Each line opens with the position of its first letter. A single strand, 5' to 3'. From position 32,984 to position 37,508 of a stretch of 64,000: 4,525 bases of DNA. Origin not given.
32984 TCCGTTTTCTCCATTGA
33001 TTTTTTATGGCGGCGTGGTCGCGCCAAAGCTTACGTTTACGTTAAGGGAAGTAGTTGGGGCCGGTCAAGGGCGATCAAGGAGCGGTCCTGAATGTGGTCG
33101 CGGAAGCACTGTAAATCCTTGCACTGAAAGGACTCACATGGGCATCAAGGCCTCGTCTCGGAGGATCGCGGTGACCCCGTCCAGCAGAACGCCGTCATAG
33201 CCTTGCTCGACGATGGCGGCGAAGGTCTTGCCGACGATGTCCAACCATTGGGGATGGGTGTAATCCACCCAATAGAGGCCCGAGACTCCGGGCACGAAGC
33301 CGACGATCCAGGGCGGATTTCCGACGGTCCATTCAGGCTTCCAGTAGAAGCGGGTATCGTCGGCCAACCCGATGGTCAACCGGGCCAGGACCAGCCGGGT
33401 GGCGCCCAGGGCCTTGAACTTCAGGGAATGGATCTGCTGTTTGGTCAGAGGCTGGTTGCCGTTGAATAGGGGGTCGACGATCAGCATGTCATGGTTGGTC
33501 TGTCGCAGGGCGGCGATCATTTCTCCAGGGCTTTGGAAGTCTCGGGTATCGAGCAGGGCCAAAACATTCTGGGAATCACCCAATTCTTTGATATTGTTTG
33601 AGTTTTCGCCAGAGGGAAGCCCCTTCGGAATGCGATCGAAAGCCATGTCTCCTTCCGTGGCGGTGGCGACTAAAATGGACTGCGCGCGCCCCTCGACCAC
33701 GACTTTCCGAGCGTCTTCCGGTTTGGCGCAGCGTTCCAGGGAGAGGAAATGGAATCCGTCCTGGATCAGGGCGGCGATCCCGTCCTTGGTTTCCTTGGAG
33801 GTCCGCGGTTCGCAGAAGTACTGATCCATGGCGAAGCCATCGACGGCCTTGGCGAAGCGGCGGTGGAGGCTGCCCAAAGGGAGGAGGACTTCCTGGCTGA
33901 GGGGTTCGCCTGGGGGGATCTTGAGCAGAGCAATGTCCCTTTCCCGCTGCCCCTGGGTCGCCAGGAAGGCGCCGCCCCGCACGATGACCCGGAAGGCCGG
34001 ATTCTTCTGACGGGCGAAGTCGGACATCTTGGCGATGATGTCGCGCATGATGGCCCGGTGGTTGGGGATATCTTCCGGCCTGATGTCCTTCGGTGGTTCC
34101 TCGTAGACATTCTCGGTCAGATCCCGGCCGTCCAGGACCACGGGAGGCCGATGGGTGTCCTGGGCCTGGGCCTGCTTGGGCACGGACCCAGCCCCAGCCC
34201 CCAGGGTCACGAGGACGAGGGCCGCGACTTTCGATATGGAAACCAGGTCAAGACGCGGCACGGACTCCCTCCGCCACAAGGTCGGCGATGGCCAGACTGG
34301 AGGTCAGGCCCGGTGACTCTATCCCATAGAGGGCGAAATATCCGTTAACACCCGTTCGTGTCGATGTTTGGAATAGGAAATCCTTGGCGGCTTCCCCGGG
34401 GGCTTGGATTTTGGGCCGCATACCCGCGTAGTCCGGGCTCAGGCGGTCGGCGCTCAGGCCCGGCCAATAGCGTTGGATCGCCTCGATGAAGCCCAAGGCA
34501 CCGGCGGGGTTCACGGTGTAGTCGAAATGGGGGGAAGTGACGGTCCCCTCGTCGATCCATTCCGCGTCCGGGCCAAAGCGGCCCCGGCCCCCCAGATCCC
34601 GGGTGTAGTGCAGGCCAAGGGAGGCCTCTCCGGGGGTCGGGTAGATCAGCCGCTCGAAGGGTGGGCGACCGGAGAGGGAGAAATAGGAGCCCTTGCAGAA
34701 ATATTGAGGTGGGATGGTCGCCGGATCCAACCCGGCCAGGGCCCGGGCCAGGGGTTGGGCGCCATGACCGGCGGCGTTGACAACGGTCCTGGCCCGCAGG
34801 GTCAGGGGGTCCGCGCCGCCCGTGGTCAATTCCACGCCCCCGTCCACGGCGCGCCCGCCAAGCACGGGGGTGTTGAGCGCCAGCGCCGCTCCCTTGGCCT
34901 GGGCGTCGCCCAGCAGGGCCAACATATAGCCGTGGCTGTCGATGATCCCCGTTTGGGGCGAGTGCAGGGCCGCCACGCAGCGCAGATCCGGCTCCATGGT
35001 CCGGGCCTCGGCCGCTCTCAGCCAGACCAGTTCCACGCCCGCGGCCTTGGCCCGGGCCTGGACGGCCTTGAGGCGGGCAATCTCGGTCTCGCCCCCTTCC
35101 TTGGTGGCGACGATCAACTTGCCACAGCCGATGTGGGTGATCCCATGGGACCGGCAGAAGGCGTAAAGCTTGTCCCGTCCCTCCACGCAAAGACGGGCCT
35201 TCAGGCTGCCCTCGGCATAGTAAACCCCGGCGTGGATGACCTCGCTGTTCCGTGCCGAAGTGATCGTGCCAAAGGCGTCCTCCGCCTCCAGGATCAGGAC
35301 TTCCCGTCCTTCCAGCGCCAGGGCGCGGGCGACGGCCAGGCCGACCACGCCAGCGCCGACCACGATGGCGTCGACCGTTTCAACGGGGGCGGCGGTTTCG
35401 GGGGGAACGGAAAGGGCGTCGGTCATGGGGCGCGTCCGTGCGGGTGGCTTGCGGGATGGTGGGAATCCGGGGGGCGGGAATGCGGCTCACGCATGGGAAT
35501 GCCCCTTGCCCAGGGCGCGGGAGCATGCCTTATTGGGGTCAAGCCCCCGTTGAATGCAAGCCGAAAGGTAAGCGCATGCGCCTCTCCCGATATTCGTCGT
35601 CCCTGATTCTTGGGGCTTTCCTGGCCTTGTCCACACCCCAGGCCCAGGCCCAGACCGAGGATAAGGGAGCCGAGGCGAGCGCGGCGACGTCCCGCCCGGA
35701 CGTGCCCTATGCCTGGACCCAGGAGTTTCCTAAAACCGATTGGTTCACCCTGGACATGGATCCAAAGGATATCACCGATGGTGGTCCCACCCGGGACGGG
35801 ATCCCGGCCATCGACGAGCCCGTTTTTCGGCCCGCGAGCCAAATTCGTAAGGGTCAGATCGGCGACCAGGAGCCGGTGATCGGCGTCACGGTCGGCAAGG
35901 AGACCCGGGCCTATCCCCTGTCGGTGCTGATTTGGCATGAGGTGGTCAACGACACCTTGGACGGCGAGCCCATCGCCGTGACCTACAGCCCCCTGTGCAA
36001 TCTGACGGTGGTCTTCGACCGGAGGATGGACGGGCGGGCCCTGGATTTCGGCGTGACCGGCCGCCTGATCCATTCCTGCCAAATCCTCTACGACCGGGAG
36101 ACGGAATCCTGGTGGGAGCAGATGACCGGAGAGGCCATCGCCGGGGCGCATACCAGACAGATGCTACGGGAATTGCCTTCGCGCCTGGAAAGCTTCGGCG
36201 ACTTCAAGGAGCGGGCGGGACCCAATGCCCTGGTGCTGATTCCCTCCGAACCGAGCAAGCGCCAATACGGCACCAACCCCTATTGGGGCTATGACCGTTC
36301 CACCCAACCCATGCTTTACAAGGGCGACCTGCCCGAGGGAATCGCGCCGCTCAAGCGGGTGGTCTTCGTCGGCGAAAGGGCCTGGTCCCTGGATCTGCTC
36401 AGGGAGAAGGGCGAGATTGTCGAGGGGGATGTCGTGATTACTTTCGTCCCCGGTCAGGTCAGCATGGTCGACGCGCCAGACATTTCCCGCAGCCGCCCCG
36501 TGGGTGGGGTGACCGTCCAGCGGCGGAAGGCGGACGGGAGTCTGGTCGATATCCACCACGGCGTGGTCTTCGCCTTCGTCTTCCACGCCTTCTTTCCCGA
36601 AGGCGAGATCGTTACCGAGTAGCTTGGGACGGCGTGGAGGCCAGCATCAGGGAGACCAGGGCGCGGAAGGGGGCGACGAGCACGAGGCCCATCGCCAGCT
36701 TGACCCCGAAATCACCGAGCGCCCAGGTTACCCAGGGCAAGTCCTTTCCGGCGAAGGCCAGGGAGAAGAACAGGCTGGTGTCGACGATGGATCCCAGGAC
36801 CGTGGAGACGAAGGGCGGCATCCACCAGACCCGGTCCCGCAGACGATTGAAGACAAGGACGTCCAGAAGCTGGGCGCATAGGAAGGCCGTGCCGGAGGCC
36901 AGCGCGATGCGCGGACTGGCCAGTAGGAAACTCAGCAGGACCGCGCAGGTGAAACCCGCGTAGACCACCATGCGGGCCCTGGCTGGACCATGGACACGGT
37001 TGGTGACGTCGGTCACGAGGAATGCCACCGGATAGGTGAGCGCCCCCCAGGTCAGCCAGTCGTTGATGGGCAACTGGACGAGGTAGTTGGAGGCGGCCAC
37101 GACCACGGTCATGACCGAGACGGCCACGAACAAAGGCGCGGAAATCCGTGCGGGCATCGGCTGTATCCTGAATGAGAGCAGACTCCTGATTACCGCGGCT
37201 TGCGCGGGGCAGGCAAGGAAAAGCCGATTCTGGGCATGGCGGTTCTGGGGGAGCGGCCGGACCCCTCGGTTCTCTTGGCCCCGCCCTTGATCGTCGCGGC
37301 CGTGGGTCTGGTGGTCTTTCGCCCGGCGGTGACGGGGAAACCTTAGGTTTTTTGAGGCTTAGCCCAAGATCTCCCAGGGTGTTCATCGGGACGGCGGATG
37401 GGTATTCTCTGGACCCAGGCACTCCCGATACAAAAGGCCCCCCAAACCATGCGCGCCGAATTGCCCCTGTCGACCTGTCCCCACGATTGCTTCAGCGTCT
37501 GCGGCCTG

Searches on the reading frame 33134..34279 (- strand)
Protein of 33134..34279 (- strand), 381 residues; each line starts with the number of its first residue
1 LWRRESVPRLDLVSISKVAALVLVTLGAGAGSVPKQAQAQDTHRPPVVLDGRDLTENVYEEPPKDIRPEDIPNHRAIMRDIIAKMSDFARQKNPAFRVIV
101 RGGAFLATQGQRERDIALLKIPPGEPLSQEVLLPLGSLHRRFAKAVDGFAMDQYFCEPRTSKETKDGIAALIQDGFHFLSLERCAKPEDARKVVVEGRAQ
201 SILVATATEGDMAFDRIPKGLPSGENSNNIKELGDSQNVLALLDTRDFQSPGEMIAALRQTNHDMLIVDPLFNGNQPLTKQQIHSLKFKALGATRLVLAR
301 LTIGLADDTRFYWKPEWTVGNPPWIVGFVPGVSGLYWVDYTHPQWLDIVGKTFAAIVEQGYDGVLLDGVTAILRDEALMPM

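Call 7: search_protein_families(library=pfam, proteins=[window:33134-34279:-], max_evalue=0.001)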
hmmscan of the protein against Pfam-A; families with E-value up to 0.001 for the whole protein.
window:33134-34279:- (381 aa): 0 families

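Call 47: search_protein_families(library=pfam, proteins=[window:33134-34279:-], max_evalue=0.05)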
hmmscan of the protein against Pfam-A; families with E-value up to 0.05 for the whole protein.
window:33134-34279:- (381 aa): 1 family
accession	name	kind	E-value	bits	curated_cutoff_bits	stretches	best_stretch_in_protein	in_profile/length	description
PF03537.19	Glyco_hydro_114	-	0.0012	18.6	27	1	328-370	69-116/231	Glycoside-hydrolase family GH114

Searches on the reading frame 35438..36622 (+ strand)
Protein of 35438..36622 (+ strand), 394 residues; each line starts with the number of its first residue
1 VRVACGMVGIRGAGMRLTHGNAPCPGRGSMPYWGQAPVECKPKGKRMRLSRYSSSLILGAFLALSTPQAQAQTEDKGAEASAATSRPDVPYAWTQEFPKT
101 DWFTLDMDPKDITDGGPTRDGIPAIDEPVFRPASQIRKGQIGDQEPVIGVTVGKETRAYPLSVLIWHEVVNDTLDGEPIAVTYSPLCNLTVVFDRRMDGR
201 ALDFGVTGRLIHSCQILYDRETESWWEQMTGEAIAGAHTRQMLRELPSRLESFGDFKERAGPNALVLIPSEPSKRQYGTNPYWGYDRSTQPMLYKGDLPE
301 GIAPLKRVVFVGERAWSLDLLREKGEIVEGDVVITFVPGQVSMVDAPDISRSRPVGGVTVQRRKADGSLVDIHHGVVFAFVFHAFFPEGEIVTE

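Call 7: search_protein_families(library=pfam, proteins=[window:35438-36622:+], max_evalue=0.001)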
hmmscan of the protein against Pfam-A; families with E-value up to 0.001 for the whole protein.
window:35438-36622:+ (394 aa): 1 family
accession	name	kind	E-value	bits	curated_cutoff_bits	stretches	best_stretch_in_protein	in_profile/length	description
PF11376.13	DUF3179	-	3.5e-76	256.9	27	1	119-388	1-291/292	Protein of unknown function (DUF3179)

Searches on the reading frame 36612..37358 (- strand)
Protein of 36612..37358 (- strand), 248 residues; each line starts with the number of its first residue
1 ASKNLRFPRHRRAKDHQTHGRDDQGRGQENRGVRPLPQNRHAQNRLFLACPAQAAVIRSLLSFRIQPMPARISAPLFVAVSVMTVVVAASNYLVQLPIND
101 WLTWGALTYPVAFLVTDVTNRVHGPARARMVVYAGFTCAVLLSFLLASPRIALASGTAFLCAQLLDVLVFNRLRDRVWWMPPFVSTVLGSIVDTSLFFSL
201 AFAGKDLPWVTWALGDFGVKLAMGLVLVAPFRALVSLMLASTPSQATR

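Call 7: search_protein_families(library=pfam, proteins=[window:36612-37358:-], max_evalue=0.001)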
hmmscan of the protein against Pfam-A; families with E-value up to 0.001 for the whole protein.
window:36612-37358:- (248 aa): 1 family
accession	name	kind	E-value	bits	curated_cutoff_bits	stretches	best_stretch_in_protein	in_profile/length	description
PF02592.20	Vut_1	-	6.8e-26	91.9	27.2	2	145-231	62-148/152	Putative vitamin uptake transporter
